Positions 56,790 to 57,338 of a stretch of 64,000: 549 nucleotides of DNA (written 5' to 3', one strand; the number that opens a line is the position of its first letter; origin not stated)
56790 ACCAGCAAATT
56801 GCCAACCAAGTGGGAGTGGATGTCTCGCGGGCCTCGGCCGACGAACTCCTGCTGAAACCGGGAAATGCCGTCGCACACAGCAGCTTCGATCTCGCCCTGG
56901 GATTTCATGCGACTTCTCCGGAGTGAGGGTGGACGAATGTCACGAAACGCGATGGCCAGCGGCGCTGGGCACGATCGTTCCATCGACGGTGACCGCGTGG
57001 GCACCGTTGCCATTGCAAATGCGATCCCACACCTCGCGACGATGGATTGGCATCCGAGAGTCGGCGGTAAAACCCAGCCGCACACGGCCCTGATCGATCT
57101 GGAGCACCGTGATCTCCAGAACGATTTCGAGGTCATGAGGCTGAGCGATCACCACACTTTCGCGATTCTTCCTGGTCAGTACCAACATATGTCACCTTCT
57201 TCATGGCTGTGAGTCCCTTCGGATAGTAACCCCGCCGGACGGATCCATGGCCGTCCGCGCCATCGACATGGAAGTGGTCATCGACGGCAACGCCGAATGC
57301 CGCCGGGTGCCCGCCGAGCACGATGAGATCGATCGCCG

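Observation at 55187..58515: CsrA embedded among three DUF2294 paralogues and co-operonic with an HPF-cold-shock fusion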

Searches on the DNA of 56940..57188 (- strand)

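Call 59: build_rna_model(alignment_id=A4)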
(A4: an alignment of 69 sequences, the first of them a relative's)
Model R1 built from alignment A4 (69 sequences, 136 columns); structure: RNAalifold consensus.
model positions 108; base pairs 32; branch points 1; effective number of sequences 1.03; information 0.59 bits per position. Calibrated on 0.2 Mb of random sequence (short: E-values are rough).
structure used (alignment columns):
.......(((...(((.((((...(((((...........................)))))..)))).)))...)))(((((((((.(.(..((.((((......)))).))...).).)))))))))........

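Call 60: search_with_rna_model(model_id=R1, source=window, max_evalue=10, show_alignments=1)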
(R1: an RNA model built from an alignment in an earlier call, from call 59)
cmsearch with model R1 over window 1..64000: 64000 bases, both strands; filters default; matches with E-value up to 10: 6.
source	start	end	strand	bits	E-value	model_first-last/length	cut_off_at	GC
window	57800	57904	-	95.7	5.7e-25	1-108/108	no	0.71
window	50683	50780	+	35.9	3e-08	1-108/108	no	0.67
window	57799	57857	+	28.1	4.5e-06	1-108/108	no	0.66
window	12807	12846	-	13.3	0.062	12-53/108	no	0.62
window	35342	35421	+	10.5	0.38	1-108/108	no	0.66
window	41690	41795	-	7.7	2.3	1-108/108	no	0.68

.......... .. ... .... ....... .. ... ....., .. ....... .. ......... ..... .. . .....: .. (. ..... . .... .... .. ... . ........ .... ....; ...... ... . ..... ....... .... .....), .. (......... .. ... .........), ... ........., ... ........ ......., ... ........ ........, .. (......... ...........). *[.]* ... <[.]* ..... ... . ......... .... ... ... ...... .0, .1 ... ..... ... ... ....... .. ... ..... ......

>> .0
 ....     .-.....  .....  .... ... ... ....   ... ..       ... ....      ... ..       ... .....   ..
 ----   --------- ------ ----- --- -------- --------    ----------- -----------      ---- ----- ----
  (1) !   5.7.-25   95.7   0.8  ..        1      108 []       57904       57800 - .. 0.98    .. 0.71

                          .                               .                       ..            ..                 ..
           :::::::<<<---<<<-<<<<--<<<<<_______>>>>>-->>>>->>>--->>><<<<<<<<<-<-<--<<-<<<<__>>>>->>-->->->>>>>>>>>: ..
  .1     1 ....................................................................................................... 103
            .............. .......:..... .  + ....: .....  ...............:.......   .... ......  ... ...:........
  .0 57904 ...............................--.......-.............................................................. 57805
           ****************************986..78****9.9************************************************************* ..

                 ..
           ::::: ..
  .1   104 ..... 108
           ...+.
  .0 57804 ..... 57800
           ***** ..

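Call 65: search_with_rna_model(model_id=R1, sources=[L005, L006, L007, L008, L009, L010, L011, L012, L013, L014, L015, L016, L017, L018, L019, L020, L021, L022, L023, L024, L025, L026, L027, L028, L029, L030, L031, L032, L033, L034, L035, L036, L037, L038, L039, L040, L041, L042, L043, L044, L045, L046, L047, L048, L049, L050, L051, L052, L053, L054, L055, L056, L057, L058, L059, L060, L061, L062, L063, L064, L065, L066, L067, L068, L069, L070, L071, L072, L073, L074, L075, L076, L077, L078, L079, L080, L081, L082, L083, L084], max_evalue=0.01)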
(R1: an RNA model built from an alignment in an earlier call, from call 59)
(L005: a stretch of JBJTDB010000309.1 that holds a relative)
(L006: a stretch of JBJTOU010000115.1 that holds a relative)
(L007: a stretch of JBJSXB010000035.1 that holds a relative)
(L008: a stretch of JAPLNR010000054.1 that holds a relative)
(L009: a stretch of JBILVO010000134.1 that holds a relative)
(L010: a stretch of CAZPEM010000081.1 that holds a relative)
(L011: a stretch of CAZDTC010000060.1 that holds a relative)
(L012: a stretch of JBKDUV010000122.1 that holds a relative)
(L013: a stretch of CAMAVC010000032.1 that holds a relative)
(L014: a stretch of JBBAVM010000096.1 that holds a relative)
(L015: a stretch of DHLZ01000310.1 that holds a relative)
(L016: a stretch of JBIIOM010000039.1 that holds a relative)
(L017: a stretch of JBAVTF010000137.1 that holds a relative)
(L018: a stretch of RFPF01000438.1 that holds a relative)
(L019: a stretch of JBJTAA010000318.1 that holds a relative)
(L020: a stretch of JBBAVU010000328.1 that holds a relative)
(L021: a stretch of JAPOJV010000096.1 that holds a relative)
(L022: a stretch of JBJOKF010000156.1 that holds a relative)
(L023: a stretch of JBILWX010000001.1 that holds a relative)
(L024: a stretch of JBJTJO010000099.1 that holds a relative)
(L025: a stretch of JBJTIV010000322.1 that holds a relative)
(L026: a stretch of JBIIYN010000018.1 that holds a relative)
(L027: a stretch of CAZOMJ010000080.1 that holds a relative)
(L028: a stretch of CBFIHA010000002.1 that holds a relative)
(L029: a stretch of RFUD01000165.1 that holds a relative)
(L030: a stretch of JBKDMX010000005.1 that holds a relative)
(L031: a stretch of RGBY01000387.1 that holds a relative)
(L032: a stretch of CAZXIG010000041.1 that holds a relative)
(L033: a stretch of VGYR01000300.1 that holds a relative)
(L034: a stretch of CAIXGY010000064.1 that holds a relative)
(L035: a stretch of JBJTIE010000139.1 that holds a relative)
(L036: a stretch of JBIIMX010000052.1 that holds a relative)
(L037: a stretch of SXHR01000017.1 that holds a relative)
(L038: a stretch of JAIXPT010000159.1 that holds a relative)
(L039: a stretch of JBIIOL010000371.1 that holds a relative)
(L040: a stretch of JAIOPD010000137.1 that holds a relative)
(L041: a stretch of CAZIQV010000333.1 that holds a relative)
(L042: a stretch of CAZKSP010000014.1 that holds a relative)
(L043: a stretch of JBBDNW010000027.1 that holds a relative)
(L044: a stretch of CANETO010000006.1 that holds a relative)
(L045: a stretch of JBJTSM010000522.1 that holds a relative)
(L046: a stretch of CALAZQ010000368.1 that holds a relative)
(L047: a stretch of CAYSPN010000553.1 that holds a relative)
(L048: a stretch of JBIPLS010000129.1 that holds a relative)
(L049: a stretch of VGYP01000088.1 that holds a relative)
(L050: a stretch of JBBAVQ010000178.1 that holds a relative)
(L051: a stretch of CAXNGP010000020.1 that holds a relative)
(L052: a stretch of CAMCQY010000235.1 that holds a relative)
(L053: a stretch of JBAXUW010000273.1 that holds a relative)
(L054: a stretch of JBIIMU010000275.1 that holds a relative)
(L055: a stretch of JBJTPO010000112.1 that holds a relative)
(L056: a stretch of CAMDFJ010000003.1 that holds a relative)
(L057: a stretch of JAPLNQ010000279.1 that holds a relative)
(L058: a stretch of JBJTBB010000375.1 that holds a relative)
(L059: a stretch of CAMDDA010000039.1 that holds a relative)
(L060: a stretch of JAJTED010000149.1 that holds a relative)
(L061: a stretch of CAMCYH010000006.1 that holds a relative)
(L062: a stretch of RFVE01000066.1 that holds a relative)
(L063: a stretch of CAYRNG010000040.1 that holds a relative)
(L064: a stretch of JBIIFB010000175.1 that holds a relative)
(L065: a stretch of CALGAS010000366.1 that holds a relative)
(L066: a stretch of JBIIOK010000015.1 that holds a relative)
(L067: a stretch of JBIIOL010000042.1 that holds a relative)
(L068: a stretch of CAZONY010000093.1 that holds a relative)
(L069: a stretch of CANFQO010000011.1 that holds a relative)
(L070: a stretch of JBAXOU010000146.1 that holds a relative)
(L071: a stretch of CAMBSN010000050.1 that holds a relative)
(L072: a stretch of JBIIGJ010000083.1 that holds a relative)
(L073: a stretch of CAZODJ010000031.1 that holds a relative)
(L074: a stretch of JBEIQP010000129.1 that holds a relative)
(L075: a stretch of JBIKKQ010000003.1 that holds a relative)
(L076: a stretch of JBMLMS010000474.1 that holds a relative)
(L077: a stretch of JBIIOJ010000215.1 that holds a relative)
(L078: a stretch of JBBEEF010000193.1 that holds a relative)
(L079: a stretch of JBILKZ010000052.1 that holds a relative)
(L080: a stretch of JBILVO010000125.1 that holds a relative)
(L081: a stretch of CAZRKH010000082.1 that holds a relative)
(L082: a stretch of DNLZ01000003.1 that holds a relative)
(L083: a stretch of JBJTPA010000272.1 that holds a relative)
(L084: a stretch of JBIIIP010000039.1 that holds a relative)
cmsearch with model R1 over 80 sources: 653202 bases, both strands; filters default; matches with E-value up to 0.01: 168.
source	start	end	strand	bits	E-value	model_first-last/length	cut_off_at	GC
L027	5325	5432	+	124.5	5.1e-32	1-108/108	no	0.64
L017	5287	5394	+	122.9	1.5e-31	1-108/108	no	0.67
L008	642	749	+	122.7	1.7e-31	1-108/108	no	0.67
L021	5287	5394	+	122.2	2.3e-31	1-108/108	no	0.67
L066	5325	5432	+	121.9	2.7e-31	1-108/108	no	0.66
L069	5103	5210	+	121.7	3.1e-31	1-108/108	no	0.65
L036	5323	5430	+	121.7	3.1e-31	1-108/108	no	0.62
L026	5297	5404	+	121.6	3.4e-31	1-108/108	no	0.65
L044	5325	5432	+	121.6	3.4e-31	1-108/108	no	0.62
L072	5367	5474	+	121.3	4.2e-31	1-108/108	no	0.64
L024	954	1061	+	121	4.9e-31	1-108/108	no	0.68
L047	1017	1124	+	121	4.9e-31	1-108/108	no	0.64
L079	2872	2979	+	120.9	5.2e-31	1-108/108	no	0.64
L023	5349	5456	+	120.9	5.3e-31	1-108/108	no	0.64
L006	5312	5417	+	120.7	5.8e-31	1-108/108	no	0.65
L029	1686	1793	+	120.6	6.4e-31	1-108/108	no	0.68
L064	2095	2202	+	120.5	6.6e-31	1-108/108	no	0.63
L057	5792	5899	+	120.3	8e-31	1-108/108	no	0.62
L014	5232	5338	+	120.1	8.7e-31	1-108/108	no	0.67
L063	1009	1116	+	119.9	9.8e-31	1-108/108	no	0.68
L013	5261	5369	+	119.6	1.2e-30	1-108/108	no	0.64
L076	5264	5370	+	119.4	1.4e-30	1-108/108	no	0.65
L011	5266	5373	+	119.3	1.5e-30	1-108/108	no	0.68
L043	3686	3792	+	118.9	1.9e-30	1-108/108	no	0.64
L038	4270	4377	+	118.5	2.4e-30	1-108/108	no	0.66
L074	4234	4340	+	118.4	2.6e-30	1-108/108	no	0.64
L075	5346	5451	+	118.2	3e-30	1-108/108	no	0.66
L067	4143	4246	+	118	3.3e-30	1-108/108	no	0.65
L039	2684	2791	+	118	3.4e-30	1-108/108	no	0.65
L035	5272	5378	+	117.8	3.8e-30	1-108/108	no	0.67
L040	5349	5455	+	117.7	4.2e-30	1-108/108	no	0.64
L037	5349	5455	+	117.4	4.9e-30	1-108/108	no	0.64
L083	5327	5435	+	117.3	5.3e-30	1-108/108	no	0.7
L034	1228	1336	+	117.2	5.6e-30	1-108/108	no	0.69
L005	2313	2418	+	117.2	5.8e-30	1-108/108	no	0.66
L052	612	719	+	116.9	7.1e-30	1-108/108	no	0.62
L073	5311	5415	+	116.8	7.4e-30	1-108/108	no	0.65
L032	5303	5409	+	116.7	7.9e-30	1-108/108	no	0.66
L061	755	859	+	116.4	9.4e-30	1-108/108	no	0.65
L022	5225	5332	+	116.3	1e-29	1-108/108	no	0.65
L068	5315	5419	+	116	1.3e-29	1-108/108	no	0.66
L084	5298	5402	+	115.3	1.9e-29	1-108/108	no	0.68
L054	2643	2748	+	115.3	2e-29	1-108/108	no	0.67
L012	5348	5453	+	115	2.3e-29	1-108/108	no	0.65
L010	5264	5371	+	114.9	2.5e-29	1-108/108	no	0.63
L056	5318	5425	+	114.6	3.1e-29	1-108/108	no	0.63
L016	5305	5432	+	113.3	7.1e-29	1-108/108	no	0.64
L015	5265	5372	+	112.5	1.2e-28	1-108/108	no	0.66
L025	853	960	+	112.1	1.5e-28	1-108/108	no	0.67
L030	5287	5414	+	112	1.6e-28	1-108/108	no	0.62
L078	828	935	+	111.9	1.7e-28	1-108/108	no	0.64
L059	5275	5381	+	111.8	1.9e-28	1-108/108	no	0.64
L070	5299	5404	+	110.9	3.3e-28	1-108/108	no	0.65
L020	721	828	+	110.1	5.4e-28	1-108/108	no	0.64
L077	4170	4277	+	110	5.8e-28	1-108/108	no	0.63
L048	5344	5456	+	109.7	7.2e-28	1-108/108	no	0.68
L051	2944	3049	+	108.7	1.3e-27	1-108/108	no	0.66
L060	2875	2987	+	108.7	1.4e-27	1-108/108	no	0.65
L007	1443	1549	+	108.4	1.6e-27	1-108/108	no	0.65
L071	5300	5405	+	108.3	1.7e-27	1-108/108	no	0.65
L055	4435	4540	+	108.1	1.9e-27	1-108/108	no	0.66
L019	5108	5216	+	106.9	4.4e-27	1-108/108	no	0.67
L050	4635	4740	+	106.7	4.8e-27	1-108/108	no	0.69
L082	5270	5380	+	106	7.7e-27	1-108/108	no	0.68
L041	164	275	+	106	7.7e-27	1-108/108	no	0.62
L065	318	429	+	105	1.5e-26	1-108/108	no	0.66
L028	5152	5262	+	103.5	3.9e-26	1-108/108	no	0.65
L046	5149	5260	+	103.2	4.7e-26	1-108/108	no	0.63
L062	761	872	+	102.7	6.5e-26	1-108/108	no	0.63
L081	5271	5379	+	102.3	8.1e-26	1-108/108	no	0.66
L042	5157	5268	+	101.7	1.2e-25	1-108/108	no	0.6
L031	321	434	+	98.7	8.7e-25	1-108/108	no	0.61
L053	3017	3122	+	96.9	2.7e-24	1-108/108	no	0.53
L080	5170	5291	+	82.7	2.6e-20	1-108/108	no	0.66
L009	5742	5845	+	69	1.7e-16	1-108/108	no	0.61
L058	5283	5385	+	68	3.2e-16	1-108/108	no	0.6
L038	55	161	+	62.8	8.9e-15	1-108/108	no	0.68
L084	1192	1297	+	62.5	1.1e-14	1-108/108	no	0.63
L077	72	178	+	61.3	2.4e-14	1-108/108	no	0.68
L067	1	104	+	59.7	6.7e-14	2-108/108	5'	0.62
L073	987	1092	+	59.3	8.5e-14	1-108/108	no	0.72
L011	1053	1159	+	57.7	2.4e-13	1-108/108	no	0.67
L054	2691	2749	-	45.7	5.5e-10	1-108/108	no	0.61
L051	2992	3085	-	43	3.2e-09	1-108/108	no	0.64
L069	5153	5226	-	40.5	1.6e-08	1-108/108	no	0.53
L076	981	1084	+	40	2.2e-08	1-108/108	no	0.64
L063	1059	1196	-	39.7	2.6e-08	1-108/108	no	0.66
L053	3065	3158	-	39.7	2.6e-08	1-108/108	no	0.51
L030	5357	5415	-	38.6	5.5e-08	1-108/108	no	0.63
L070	5347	5425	-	38.5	5.6e-08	1-108/108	no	0.54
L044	5381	5426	-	38.3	6.6e-08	57-102/108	no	0.61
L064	2151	2196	-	37.5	1.1e-07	57-102/108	no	0.65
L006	5360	5418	-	37.1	1.4e-07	1-108/108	no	0.64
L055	4483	4584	-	37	1.5e-07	1-108/108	no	0.65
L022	5281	5326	-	36.8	1.7e-07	57-102/108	no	0.67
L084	5345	5403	-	36.7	1.8e-07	1-108/108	no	0.66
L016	5375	5433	-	36.6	1.9e-07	1-108/108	no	0.66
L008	692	750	-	36.3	2.3e-07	1-108/108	no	0.63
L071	5348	5426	-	36.2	2.5e-07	1-108/108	no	0.57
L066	5375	5433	-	36.2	2.6e-07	1-108/108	no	0.63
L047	1067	1164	-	35.9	3.1e-07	1-108/108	no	0.59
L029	1736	1811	-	35.8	3.2e-07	1-108/108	no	0.62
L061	802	860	-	35.6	3.7e-07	1-108/108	no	0.63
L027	5375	5441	-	35.3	4.5e-07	1-108/108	no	0.54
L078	877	985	-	35.1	5e-07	1-108/108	no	0.62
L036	5379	5424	-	35.1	5e-07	57-102/108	no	0.61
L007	1492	1556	-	35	5.3e-07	1-108/108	no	0.63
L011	5316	5425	-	35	5.4e-07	1-108/108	no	0.62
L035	5321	5379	-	35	5.6e-07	1-108/108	no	0.63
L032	5352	5456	-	34.9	5.8e-07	1-108/108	no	0.64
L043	3735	3803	-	34.7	6.6e-07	1-108/108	no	0.58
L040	5398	5466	-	34.7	6.6e-07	1-108/108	no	0.58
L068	5362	5420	-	34.7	6.7e-07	1-108/108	no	0.63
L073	5358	5416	-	34.6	6.9e-07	1-108/108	no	0.63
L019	5165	5210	-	34.4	7.9e-07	57-102/108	no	0.72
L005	2361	2419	-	34.2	9.2e-07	1-108/108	no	0.66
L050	4683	4741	-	33.8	1.2e-06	1-108/108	no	0.64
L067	4189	4247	-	33.7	1.2e-06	1-108/108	no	0.63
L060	2930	3024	-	33.7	1.2e-06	1-108/108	no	0.63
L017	5337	5424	-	33.4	1.5e-06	1-108/108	no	0.58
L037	5398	5462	-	33.3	1.6e-06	1-108/108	no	0.57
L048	5399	5457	-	33.3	1.7e-06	1-108/108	no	0.61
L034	1279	1372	-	33.1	1.9e-06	1-108/108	no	0.62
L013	5312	5396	-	33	2e-06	1-108/108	no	0.62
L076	5313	5381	-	33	2e-06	1-108/108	no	0.58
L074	4283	4378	-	32.8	2.2e-06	1-108/108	no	0.55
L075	5400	5445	-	32.8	2.3e-06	57-102/108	no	0.65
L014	5281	5393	-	32.6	2.5e-06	1-108/108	no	0.65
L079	2922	2998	-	31.7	4.5e-06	1-108/108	no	0.55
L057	5842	5908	-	31.7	4.5e-06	1-108/108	no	0.52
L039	2734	2831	-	31.6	4.8e-06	1-108/108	no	0.59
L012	5402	5447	-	31.6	5e-06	57-102/108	no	0.65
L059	5324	5382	-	31.3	5.9e-06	1-108/108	no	0.61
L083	5378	5436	-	31.3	5.9e-06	1-108/108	no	0.61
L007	19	123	+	31.2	6.3e-06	1-108/108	no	0.76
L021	5337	5395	-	31.1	6.6e-06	1-108/108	no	0.61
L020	771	896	-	30.9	7.5e-06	1-108/108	no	0.59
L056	5368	5442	-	30.9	7.7e-06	1-108/108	no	0.57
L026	5347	5444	-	30.6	9.1e-06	1-108/108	no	0.61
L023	5405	5450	-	30.4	1.1e-05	57-102/108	no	0.63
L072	5423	5468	-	30.4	1.1e-05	57-102/108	no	0.63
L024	1004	1062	-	30.3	1.1e-05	1-108/108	no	0.63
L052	662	728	-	30.1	1.3e-05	1-108/108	no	0.55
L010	5314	5409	-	30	1.4e-05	1-108/108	no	0.65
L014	3346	3449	+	29.8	1.5e-05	1-108/108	no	0.75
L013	989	1092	+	29.1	2.4e-05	1-108/108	no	0.66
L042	5209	5284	-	28.8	2.9e-05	1-108/108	no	0.53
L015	5315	5393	-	28.7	3.1e-05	1-108/108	no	0.63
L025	903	1004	-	27.7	5.9e-05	1-108/108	no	0.65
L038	4320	4430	-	27.5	6.6e-05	1-108/108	no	0.65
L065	368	440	-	26.9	0.0001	1-108/108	no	0.62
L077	4220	4344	-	26.7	0.00011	1-108/108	no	0.62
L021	4530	4609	-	26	0.00018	1-108/108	no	0.77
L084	30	165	+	26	0.00018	1-108/108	no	0.65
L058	5334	5379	-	25.7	0.00022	57-102/108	no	0.67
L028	5203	5275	-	25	0.00035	1-108/108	no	0.52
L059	4513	4593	-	24.9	0.00036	1-108/108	no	0.78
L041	215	291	-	24.9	0.00037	1-108/108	no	0.55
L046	5201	5276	-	24.5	0.00047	1-108/108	no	0.55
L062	813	888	-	24.3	0.00052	1-108/108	no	0.57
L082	5320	5381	-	24.1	0.00059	1-108/108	no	0.61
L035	4509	4588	-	24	0.00064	1-108/108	no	0.76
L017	4529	4608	-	23.1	0.0012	1-108/108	no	0.79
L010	4227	4332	+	22.6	0.0016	1-108/108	no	0.73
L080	5219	5339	-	22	0.0024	1-108/108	no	0.6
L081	5322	5394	-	21.5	0.0033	1-108/108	no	0.6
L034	358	454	-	21.1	0.0043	1-108/108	no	0.72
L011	4524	4610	-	21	0.0046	1-108/108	no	0.76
